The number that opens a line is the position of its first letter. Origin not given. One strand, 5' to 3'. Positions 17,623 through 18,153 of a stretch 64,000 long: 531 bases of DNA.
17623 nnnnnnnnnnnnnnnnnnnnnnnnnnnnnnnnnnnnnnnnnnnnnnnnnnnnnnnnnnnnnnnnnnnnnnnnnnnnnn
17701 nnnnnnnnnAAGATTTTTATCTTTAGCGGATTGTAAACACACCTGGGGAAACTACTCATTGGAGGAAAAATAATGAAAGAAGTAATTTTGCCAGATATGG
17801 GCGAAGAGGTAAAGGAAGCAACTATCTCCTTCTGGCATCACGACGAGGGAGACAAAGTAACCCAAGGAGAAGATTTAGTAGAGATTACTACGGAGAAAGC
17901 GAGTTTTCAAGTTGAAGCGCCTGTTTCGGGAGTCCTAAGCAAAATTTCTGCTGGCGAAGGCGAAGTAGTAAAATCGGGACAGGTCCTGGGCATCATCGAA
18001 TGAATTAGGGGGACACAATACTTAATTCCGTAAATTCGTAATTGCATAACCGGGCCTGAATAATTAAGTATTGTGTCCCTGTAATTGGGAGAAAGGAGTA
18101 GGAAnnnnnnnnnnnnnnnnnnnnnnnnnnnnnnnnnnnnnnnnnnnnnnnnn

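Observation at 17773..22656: A complete lipoyl system interleaved with MetV and MetF: candidate lipoate-mediated methylene-THF reductase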

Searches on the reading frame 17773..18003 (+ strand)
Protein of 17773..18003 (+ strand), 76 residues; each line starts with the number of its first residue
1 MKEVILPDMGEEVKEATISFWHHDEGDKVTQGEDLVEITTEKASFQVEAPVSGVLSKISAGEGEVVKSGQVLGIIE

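Call 4: search_protein_families(library=pfam, proteins=[window:17773-18003:+])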
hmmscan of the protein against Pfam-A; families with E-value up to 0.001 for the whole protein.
window:17773-18003:+ (76 aa): 4 families
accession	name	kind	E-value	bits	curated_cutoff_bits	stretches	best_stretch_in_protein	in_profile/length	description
PF00364.28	Biotin_lipoyl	-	7.5e-18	64.6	22.1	1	3-75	2-73/73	Biotin-requiring enzyme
PF13437.12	HlyD_3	-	4.4e-06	27.8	22.2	0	47-75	2-30/106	HlyD family secretion protein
PF13533.13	Biotin_lipoyl_2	-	2.3e-05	24.6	29.8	1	46-76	2-32/32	Biotin-lipoyl like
PF16576.10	HlyD_D23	-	0.0006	19.6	30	0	42-73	106-137/214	Barrel-sandwich domain of CusB or HlyD membrane-fusion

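Call 9: search_protein_families(library=ncbifam, proteins=[window:17773-18003:+], max_evalue=0.00001)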
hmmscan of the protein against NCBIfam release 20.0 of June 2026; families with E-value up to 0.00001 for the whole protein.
window:17773-18003:+ (76 aa): 11 families
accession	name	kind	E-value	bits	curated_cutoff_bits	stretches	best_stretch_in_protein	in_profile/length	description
NF004309.0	PRK05704.1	equivalog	1.9e-19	70.3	449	1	1-76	2-77/408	2-oxoglutarate dehydrogenase complex dihydrolipoyllysine-residue succinyltransferase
NF011457.0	PRK14875.1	equivalog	2e-18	66.5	307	1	2-75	4-77/372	acetoin dehydrogenase dihydrolipoyllysine-residue acetyltransferase subunit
TIGR01347.1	sucB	equivalog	1.7e-17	63.8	378.65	1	3-76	2-75/404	dihydrolipoyllysine-residue succinyltransferase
TIGR02927.1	SucB_Actino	equivalog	8.6e-15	54.5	423.45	1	3-75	128-200/579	2-oxoglutarate dehydrogenase, E2 component, dihydrolipoamide succinyltransferase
NF008814.0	PRK11854.1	equivalog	2.1e-13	49.6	722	1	2-73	208-278/637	pyruvate dehydrogenase complex dihydrolipoyllysine-residue acetyltransferase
NF008854.0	PRK11892.1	equivalog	1e-09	37.6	454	1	3-64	4-65/464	pyruvate dehydrogenase complex E1 component subunit beta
TIGR01348.1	PDHac_trf_long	equivalog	3.3e-09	35.9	552.1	1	3-75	2-73/587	dihydrolipoyllysine-residue acetyltransferase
TIGR01349.1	PDHac_trf_mito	equivalog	5.6e-09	35.6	445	1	4-72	2-71/437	pyruvate dehydrogenase complex dihydrolipoamide acetyltransferase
TIGR02712.1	urea_carbox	equivalog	1.8e-07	29.3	1303.85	1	16-75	1139-1200/1201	urea carboxylase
NF004547.1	PRK05889.1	equivalog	1.6e-06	28.2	75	1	23-76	18-71/71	biotin/lipoyl-binding carrier protein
NF006761.0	PRK09282.1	domain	9.5e-06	24.3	402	1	22-76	536-590/591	pyruvate carboxylase subunit B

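Call 30: find_homologous_proteins(query=window:17773-18003:+, max_evalue=0.00001)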
Query window:17773-18003:+ (76 aa): 11 proteins with E <= 0.00001 among 12 candidates.
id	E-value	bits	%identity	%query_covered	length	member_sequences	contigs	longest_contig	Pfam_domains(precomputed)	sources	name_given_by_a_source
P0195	3.9e-40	152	99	100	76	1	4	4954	PF25973.1,PF00364.29,PF25919.1,PF25917.1,PF25997.1,PF26018.1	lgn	-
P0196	6.8e-40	151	99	99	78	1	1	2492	PF25973.1,PF00364.29,PF25919.1,PF25917.1,PF25997.1,PF26018.1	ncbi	ncbi:MAG: biotin/lipoyl-containing protein [bacterium]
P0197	1.7e-39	150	99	100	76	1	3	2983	PF25973.1,PF00364.29,PF25919.1,PF25917.1,PF25997.1,PF26018.1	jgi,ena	-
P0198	1.8e-39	150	99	100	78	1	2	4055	PF25973.1,PF00364.29,PF25919.1,PF25917.1,PF25997.1,PF26018.1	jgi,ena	-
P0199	2.3e-39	150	97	100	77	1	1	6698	PF25973.1,PF00364.29,PF25919.1,PF25917.1,PF25997.1,PF26018.1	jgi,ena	-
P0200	5.7e-39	148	97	100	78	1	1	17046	PF25973.1,PF00364.29,PF25919.1,PF25917.1,PF25997.1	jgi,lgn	jgi:pyruvate/2-oxoglutarate dehydrogenase complex dihydrolipoamide acyltransferase (E2) component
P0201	7.3e-39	148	97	100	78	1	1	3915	PF25973.1,PF00364.29,PF25919.1,PF25917.1,PF25997.1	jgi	-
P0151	2.9e-38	146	95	100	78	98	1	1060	PF25973.1,PF00364.29,PF25919.1,PF25917.1,PF25997.1,PF26018.1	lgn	-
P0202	2.6e-37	143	92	100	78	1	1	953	PF25973.1,PF00364.29,PF25919.1,PF25917.1,PF25997.1,PF26018.1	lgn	-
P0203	3.3e-37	143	93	100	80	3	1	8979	PF25973.1,PF00364.29,PF25919.1,PF25917.1,PF25997.1,PF26018.1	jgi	jgi:pyruvate dehydrogenase E2 component (dihydrolipoamide acetyltransferase)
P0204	4.0e-33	130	84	100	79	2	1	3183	PF00364.29,PF25919.1,PF25917.1,PF25997.1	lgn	-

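Call 47: search_solved_structures(query=window:17773-18003:+, max_evalue=0.001)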
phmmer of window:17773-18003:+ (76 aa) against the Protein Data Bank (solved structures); distinct sequences matched with E-value up to 0.001: 34.
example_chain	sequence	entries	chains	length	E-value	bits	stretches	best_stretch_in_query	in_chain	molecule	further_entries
9y7v_D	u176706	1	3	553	2.8e-23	84.5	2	4-75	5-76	Dihydrolipoyllysine-residue acetyltransferase component of pyruvate dehydrogenase complex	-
7b9k_A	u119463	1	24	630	8.7e-16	60.8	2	2-75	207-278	Dihydrolipoyllysine-residue acetyltransferase component of pyruvate dehydrogenase complex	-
8x03_A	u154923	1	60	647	2e-13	53.3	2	3-64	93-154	Acetyltransferase component of pyruvate dehydrogenase complex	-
9j1w_A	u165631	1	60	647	2e-13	53.3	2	3-64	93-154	Acetyltransferase component of pyruvate dehydrogenase complex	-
1pmr_A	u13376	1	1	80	2.5e-13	53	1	3-74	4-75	DIHYDROLIPOYL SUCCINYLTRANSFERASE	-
8piu_B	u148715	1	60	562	3.3e-13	52.6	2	3-64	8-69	Dihydrolipoyllysine-residue acetyltransferase component of pyruvate dehydrogenase complex,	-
6ct0_0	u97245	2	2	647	5e-13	52.1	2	3-64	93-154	Dihydrolipoyllysine-residue acetyltransferase component of pyruvate dehydrogenase complex,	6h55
7uom_01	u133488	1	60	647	1e-12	51.1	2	3-64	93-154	Acetyltransferase component of pyruvate dehydrogenase complex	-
2l5t_A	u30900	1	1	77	2.6e-12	49.8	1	2-72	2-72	Lipoamide acyltransferase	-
1ghj_A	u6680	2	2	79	7.4e-10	42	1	6-74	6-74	E2, THE DIHYDROLIPOAMIDE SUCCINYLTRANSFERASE COMPONENT OF 2-OXOGLUTARATE DEHYDROGENASE COM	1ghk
1lab_A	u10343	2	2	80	1.8e-08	37.7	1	4-72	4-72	DIHYDROLIPOAMIDE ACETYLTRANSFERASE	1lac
9njt_A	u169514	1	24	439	2.6e-08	37.1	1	5-70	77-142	Dihydrolipoyllysine-residue succinyltransferase component of 2-oxoglutarate dehydrogenase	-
8ohs_C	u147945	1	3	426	2.9e-08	37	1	6-64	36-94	Pyruvate dehydrogenase X component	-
1k8m_A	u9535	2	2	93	6.4e-08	35.9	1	6-70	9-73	E2 component of Branched-Chain alpha-Ketoacid Dehydrogenase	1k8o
2dnc_A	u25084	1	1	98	9.3e-08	35.4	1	4-75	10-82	Pyruvate dehydrogenase protein X component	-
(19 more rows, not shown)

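Call 51: search_protein_representatives(protein=window:17773-18003:+)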
Query: 76 residues. Proteins with E-value up to 0.001 (for the whole library): 25008; up to 1e-10: 1245; up to 1e-30: 7. The best 150 are listed.
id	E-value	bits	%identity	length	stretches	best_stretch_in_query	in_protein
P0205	4.6e-35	134.5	37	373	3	3-75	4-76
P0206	4.6e-33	128.2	37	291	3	3-73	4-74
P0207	1.5e-32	126.5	35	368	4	4-75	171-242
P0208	3.8e-32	125.2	38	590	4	4-73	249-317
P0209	4.6e-32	125.0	39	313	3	3-75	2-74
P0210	5.2e-32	124.8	43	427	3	4-75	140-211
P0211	1.3e-31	123.6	38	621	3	5-72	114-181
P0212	6.0e-30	118.3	34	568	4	4-76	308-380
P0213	9.6e-30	117.6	32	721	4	4-73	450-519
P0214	2.9e-29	116.1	35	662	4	4-74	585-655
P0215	5.2e-29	115.3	37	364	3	5-75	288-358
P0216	7.1e-29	114.9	36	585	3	3-73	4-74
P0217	1.1e-28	114.3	39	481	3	4-75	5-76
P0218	4.6e-28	112.3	47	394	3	3-76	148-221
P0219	1.7e-27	110.5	37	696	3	4-75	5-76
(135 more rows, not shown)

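Call 69: find_homologous_proteins(query=A3, max_evalue=1e-8)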
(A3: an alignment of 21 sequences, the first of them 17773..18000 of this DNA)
Query A3 (21 sequences) (76 aa, profile of the alignment): 3917 proteins with E <= 1e-8 among 6256 candidates; the best 120 are listed.
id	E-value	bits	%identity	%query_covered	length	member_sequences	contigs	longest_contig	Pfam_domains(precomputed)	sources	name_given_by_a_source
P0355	9.3e-34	133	57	97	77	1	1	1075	PF25984.1,PF00364.29,PF25919.1,PF25917.1,PF25997.1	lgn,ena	-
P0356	1.1e-33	133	55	96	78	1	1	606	PF00364.29,PF25919.1,PF25917.1,PF25997.1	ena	-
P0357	1.3e-33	132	64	100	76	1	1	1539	PF25984.1,PF00364.29,PF25919.1,PF25917.1,PF25997.1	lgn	-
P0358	1.5e-33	132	55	97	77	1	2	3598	PF25984.1,PF00364.29,PF25919.1,PF25917.1,PF25997.1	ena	-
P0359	2.7e-33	131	54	97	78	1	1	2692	PF00364.29,PF25919.1,PF25917.1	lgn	-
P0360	2.7e-33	131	58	100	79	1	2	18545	PF25984.1,PF00364.29,PF25919.1,PF25917.1,PF25997.1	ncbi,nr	ncbi:MAG: hypothetical protein HY801_04325 [Candidatus Lindowbacteria bacterium]|nr:hypothetical pro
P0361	2.7e-33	131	57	100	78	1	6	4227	PF25984.1,PF00364.29,PF25917.1,PF25997.1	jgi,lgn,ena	-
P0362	2.8e-33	131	54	100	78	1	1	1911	PF00364.29,PF25917.1,PF25997.1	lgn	-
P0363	2.9e-33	131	57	100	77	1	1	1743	PF25984.1,PF00364.29,PF25917.1,PF25997.1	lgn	-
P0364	3.9e-33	131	57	100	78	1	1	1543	PF25984.1,PF00364.29,PF25917.1,PF25997.1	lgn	-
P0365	4.3e-33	131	54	97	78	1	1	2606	PF00364.29,PF25919.1,PF25917.1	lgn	-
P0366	4.4e-33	131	49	97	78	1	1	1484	PF25984.1,PF00364.29,PF25917.1,PF25997.1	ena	-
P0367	4.5e-33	131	59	99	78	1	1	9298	PF00364.29,PF25917.1,PF25997.1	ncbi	-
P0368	4.8e-33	131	57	100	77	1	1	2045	PF00364.29,PF25917.1,PF25997.1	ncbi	-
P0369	6.3e-33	130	60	100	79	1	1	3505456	PF25984.1,PF00364.29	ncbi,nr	ncbi:MAG: hypothetical protein JSV16_12035 [Candidatus Hydrogenedentota bacterium]|nr:MAG: hypotheti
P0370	6.6e-33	130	55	99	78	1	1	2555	PF00364.29,PF25919.1,PF25917.1,PF25997.1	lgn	-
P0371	6.9e-33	130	55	96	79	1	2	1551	PF00364.29,PF25919.1,PF25917.1,PF25997.1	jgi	jgi:pyruvate/2-oxoglutarate dehydrogenase complex dihydrolipoamide acyltransferase (E2) component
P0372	7.2e-33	130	64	97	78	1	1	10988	PF00364.29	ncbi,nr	ncbi:MAG: hypothetical protein JW946_00500 [Candidatus Omnitrophica bacterium]|nr:hypothetical prote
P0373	7.4e-33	130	52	97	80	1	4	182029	PF00364.29,PF25919.1,PF25997.1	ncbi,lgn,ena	-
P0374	7.8e-33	130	55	100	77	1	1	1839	PF00364.29,PF25997.1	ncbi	-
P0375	8.3e-33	130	53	97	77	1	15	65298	PF00364.29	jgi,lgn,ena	-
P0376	1.2e-32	129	55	97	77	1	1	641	PF00364.29,PF25919.1,PF25917.1,PF25997.1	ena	-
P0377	1.2e-32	129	54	97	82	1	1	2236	PF00364.29,PF25919.1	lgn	-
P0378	1.3e-32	129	58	100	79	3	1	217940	PF25984.1,PF00364.29,PF25919.1,PF25917.1,PF25997.1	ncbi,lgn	-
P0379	1.4e-32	129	53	97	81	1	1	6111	PF00364.29,PF25919.1,PF25997.1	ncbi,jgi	ncbi:MAG: lipoyl domain-containing protein [Planctomycetota bacterium]|jgi:pyruvate dehydrogenase E2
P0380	1.4e-32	129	49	97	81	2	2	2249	PF00364.29,PF25997.1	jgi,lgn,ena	jgi:2-oxoglutarate dehydrogenase E2 component (dihydrolipoamide succinyltransferase)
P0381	1.5e-32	129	57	99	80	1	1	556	PF00364.29,PF25919.1,PF25917.1,PF25997.1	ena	-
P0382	1.5e-32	129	57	97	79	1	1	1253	PF00364.29,PF25919.1,PF25917.1,PF25997.1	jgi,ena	-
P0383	1.9e-32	129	64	100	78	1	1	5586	PF25973.1,PF00364.29,PF25917.1,PF25997.1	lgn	-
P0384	1.9e-32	129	57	97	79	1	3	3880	PF00364.29,PF25919.1,PF25917.1,PF25997.1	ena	-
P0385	2.1e-32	128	52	96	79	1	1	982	PF25984.1,PF00364.29,PF25919.1,PF25917.1,PF25997.1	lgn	-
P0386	2.3e-32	128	57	100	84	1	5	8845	PF00364.29,PF25917.1,PF25997.1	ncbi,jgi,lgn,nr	ncbi:MAG: biotin/lipoyl-binding protein [Candidatus Omnitrophica bacterium]|nr:biotin/lipoyl-binding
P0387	2.8e-32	128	48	97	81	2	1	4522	PF00364.29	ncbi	-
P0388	2.9e-32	128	49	97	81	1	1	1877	PF00364.29,PF25997.1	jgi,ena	-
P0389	3.0e-32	128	50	99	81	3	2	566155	PF00364.29,PF25917.1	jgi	jgi:pyruvate/2-oxoglutarate dehydrogenase complex dihydrolipoamide acyltransferase (E2) component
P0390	3.1e-32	128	52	97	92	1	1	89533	PF00364.29,PF25997.1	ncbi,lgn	ncbi:MAG: hypothetical protein Kow0099_15310 [Candidatus Abyssubacteria bacterium]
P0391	3.1e-32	128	48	97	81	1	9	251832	PF00364.29,PF25919.1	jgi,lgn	jgi:pyruvate/2-oxoglutarate dehydrogenase complex dihydrolipoamide acyltransferase (E2) component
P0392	3.4e-32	128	52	97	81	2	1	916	PF00364.29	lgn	-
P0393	3.7e-32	128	53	97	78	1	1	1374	PF00364.29,PF25919.1,PF25917.1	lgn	-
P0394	3.7e-32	128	61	100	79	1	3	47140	PF25984.1,PF00364.29,PF25919.1,PF25917.1,PF25997.1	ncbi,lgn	-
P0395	4.0e-32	128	51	97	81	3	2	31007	PF00364.29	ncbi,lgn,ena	-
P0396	4.0e-32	128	55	99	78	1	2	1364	PF00364.29,PF25997.1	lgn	-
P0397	4.0e-32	128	66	97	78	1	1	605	PF25973.1,PF00364.29,PF25919.1,PF25997.1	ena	-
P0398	4.3e-32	127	45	97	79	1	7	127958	PF25984.1,PF00364.29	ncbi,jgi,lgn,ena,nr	ncbi:MAG TPA: hypothetical protein PK280_14250 [Planctomycetota bacterium]|nr:hypothetical protein [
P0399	4.4e-32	127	57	97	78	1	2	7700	PF00364.29,PF25919.1,PF25917.1,PF25997.1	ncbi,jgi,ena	-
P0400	4.8e-32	127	49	100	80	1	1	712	PF25984.1,PF00364.29,PF25919.1,PF25917.1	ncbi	-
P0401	5.4e-32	127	48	97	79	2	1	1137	PF25984.1,PF00364.29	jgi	jgi:pyruvate/2-oxoglutarate dehydrogenase complex dihydrolipoamide acyltransferase (E2) component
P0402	5.9e-32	127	53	97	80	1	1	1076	PF00364.29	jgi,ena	-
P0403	6.5e-32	127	55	97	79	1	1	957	PF00364.29,PF25997.1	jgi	jgi:pyruvate/2-oxoglutarate dehydrogenase complex dihydrolipoamide acyltransferase (E2) component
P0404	6.6e-32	127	58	100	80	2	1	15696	PF00364.29,PF25917.1,PF25997.1,PF26018.1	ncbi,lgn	-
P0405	6.9e-32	127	53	97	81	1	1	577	PF00364.29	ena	-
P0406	7.1e-32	127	49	97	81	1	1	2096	PF00364.29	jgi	jgi:pyruvate/2-oxoglutarate dehydrogenase complex dihydrolipoamide acyltransferase (E2) component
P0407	7.2e-32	127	47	97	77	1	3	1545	PF00364.29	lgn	-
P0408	7.4e-32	127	49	97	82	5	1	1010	PF00364.29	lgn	-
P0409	7.6e-32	127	58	100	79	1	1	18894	PF25984.1,PF00364.29,PF25919.1,PF25917.1,PF25997.1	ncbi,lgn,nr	ncbi:hypothetical protein HZA56_08745 [Candidatus Poribacteria bacterium]|nr:hypothetical protein [C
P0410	8.4e-32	127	62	100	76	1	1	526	PF25984.1,PF00364.29,PF25919.1,PF25917.1,PF25997.1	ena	-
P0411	8.4e-32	127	61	100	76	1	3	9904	PF25984.1,PF00364.29,PF25919.1,PF25917.1,PF25997.1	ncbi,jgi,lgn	-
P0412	8.6e-32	127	61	100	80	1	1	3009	PF25984.1,PF00364.29,PF25919.1,PF25917.1,PF25997.1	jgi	jgi:pyruvate dehydrogenase E2 component (dihydrolipoamide acetyltransferase)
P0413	9.1e-32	126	51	97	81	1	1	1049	PF00364.29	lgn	-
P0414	9.2e-32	126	62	100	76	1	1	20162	PF25984.1,PF00364.29,PF25919.1,PF25917.1,PF25997.1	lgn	-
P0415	9.4e-32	126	44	97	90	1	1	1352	PF00364.29,PF25997.1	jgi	-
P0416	9.4e-32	126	54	100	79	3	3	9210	PF25973.1,PF25984.1,PF00364.29,PF25919.1,PF25917.1,PF25997.1,PF26018.1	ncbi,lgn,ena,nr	ncbi:MAG: biotin/lipoyl-binding protein [Candidatus Omnitrophica bacterium]|nr:biotin/lipoyl-binding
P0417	9.8e-32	126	63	100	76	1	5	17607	PF25984.1,PF00364.29,PF25919.1,PF25917.1,PF25997.1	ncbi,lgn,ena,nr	ncbi:biotin/lipoyl-binding protein [candidate division NPL-UPA2 bacterium]|nr:biotin/lipoyl-binding 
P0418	1.0e-31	126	51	97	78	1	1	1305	PF00364.29,PF25919.1,PF25917.1,PF25997.1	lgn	-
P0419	1.0e-31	126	63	100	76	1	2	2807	PF25973.1,PF25984.1,PF00364.29,PF25919.1,PF25917.1,PF25997.1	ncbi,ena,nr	ncbi:biotin/lipoyl-binding protein [candidate division NPL-UPA2 bacterium]|nr:biotin/lipoyl-binding 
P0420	1.2e-31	126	53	97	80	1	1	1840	PF00364.29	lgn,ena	-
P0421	1.2e-31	126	56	99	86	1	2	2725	PF00364.29,PF25919.1,PF25917.1,PF25997.1,PF26018.1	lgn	-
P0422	1.2e-31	126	51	97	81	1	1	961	PF00364.29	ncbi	-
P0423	1.2e-31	126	45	97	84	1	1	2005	PF00364.29,PF25919.1,PF25917.1,PF25997.1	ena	-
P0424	1.4e-31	126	62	100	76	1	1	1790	PF25984.1,PF00364.29,PF25919.1,PF25917.1,PF25997.1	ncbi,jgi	-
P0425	1.4e-31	126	57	100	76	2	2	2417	PF25984.1,PF00364.29,PF25919.1,PF25997.1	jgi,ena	-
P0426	1.4e-31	126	50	97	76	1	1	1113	PF25984.1,PF00364.29,PF25919.1,PF25917.1,PF25997.1,PF26018.1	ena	-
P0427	1.5e-31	126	51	97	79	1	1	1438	PF00364.29,PF25919.1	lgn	-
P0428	1.5e-31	126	53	100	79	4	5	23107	PF00364.29,PF25919.1,PF25917.1,PF25997.1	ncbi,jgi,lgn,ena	-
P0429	1.6e-31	126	59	100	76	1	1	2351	PF25984.1,PF00364.29,PF25919.1,PF25917.1,PF25997.1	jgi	jgi:pyruvate dehydrogenase E2 component (dihydrolipoamide acetyltransferase)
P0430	1.6e-31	126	50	97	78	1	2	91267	PF25984.1,PF00364.29,PF25919.1,PF25917.1,PF25997.1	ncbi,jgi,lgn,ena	-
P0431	1.6e-31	126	48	97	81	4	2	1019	PF00364.29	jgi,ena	-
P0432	1.7e-31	126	50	97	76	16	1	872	PF13375.13,PF25984.1,PF00364.29,PF25919.1,PF25917.1,PF25997.1,PF26018.1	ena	-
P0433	1.7e-31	126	56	100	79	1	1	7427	PF00364.29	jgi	jgi:pyruvate dehydrogenase E2 component (dihydrolipoamide acetyltransferase)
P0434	1.7e-31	126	53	97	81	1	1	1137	PF25984.1,PF00364.29,PF25917.1,PF25997.1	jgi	-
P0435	1.8e-31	125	51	97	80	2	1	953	PF00364.29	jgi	-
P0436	1.9e-31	125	51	97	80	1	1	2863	PF00364.29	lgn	-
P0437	2.0e-31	125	53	97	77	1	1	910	PF00364.29,PF25919.1,PF25917.1,PF25997.1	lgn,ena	-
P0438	2.0e-31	125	52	97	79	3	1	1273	PF00364.29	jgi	jgi:pyruvate/2-oxoglutarate dehydrogenase complex dihydrolipoamide acyltransferase (E2) component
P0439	2.3e-31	125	59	96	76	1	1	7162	PF25984.1,PF00364.29,PF25919.1,PF25917.1,PF25997.1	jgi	jgi:pyruvate/2-oxoglutarate dehydrogenase complex dihydrolipoamide acyltransferase (E2) component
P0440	2.3e-31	125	61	100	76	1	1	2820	PF25984.1,PF00364.29,PF25919.1,PF25917.1,PF25997.1,PF26018.1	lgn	-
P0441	2.3e-31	125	49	97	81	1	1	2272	PF00364.29,PF25997.1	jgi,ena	-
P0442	2.3e-31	125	59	99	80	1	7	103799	PF00364.29,PF25997.1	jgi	-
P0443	2.4e-31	125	55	99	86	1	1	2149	PF00364.29,PF25919.1,PF25917.1,PF25997.1,PF26018.1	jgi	-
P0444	2.4e-31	125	50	100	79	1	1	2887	PF00364.29,PF25997.1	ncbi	-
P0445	2.5e-31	125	52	97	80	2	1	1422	PF00364.29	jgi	jgi:pyruvate dehydrogenase E2 component (dihydrolipoamide acetyltransferase)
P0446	2.6e-31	125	51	89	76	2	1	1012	PF25984.1,PF00364.29,PF25919.1,PF25917.1,PF25997.1,PF26018.1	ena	-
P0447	2.6e-31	125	58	100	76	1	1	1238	PF25973.1,PF25984.1,PF00364.29,PF25919.1,PF25917.1,PF25997.1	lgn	-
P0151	2.8e-31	125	95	100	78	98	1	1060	PF25973.1,PF00364.29,PF25919.1,PF25917.1,PF25997.1,PF26018.1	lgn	-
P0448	2.8e-31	125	51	97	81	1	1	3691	PF00364.29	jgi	-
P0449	3.1e-31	125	59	96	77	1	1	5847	PF00364.29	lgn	-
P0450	3.2e-31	125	47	100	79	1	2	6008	PF00364.29,PF25997.1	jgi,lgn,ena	-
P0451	3.2e-31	125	59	99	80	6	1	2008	PF00364.29,PF25919.1,PF25917.1,PF25997.1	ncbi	-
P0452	3.2e-31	125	53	100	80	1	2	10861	PF25984.1,PF00364.29,PF25917.1,PF25997.1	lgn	-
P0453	3.3e-31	125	55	100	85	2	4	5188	PF25984.1,PF00364.29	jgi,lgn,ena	-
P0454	3.3e-31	125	48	97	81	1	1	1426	PF00364.29,PF25997.1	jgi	jgi:pyruvate/2-oxoglutarate dehydrogenase complex dihydrolipoamide acyltransferase (E2) component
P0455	3.3e-31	125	57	99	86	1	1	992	PF25984.1,PF00364.29,PF25919.1,PF25917.1,PF25997.1,PF26018.1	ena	-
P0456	3.4e-31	125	49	100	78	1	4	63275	PF00364.29,PF25917.1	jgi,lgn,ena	-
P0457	3.4e-31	125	51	95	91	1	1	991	PF25984.1,PF00364.29,PF25917.1,PF25997.1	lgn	-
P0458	3.5e-31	125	55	97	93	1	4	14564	PF00364.29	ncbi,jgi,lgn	jgi:pyruvate dehydrogenase E2 component (dihydrolipoamide acetyltransferase)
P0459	3.5e-31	125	53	100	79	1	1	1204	PF00364.29,PF25919.1,PF25917.1,PF25997.1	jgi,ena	-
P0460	3.5e-31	125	49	97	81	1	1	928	PF00364.29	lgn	-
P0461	3.7e-31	124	51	97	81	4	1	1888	PF25984.1,PF00364.29,PF25917.1,PF25997.1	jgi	-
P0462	3.8e-31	124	54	100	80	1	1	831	PF25984.1,PF00364.29,PF25917.1,PF25997.1,PF26018.1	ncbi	-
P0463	3.8e-31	124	49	97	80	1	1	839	PF00364.29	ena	-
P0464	3.8e-31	124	48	97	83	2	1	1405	PF00364.29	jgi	-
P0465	4.0e-31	124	47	97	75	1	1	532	PF00364.29,PF25917.1,PF25997.1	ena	-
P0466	4.3e-31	124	61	100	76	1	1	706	PF25984.1,PF00364.29,PF25919.1,PF25917.1,PF25997.1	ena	-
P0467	4.3e-31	124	61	100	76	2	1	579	PF25973.1,PF25984.1,PF00364.29,PF25919.1,PF25917.1,PF25997.1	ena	-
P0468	4.4e-31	124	52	100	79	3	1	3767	PF25984.1,PF00364.29,PF25997.1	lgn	-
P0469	4.5e-31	124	49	97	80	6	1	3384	PF25984.1,PF00364.29,PF25997.1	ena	-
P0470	4.7e-31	124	50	89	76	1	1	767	PF00364.29,PF25997.1,PF26018.1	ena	-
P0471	4.8e-31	124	63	99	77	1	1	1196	PF25984.1,PF00364.29,PF25919.1,PF25917.1,PF25997.1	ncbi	-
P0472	5.2e-31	124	61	100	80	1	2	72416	PF00364.29,PF25919.1,PF25917.1,PF25997.1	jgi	jgi:pyruvate dehydrogenase E2 component (dihydrolipoamide acetyltransferase)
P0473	5.5e-31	124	55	97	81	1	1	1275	PF25984.1,PF00364.29,PF25917.1,PF25997.1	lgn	-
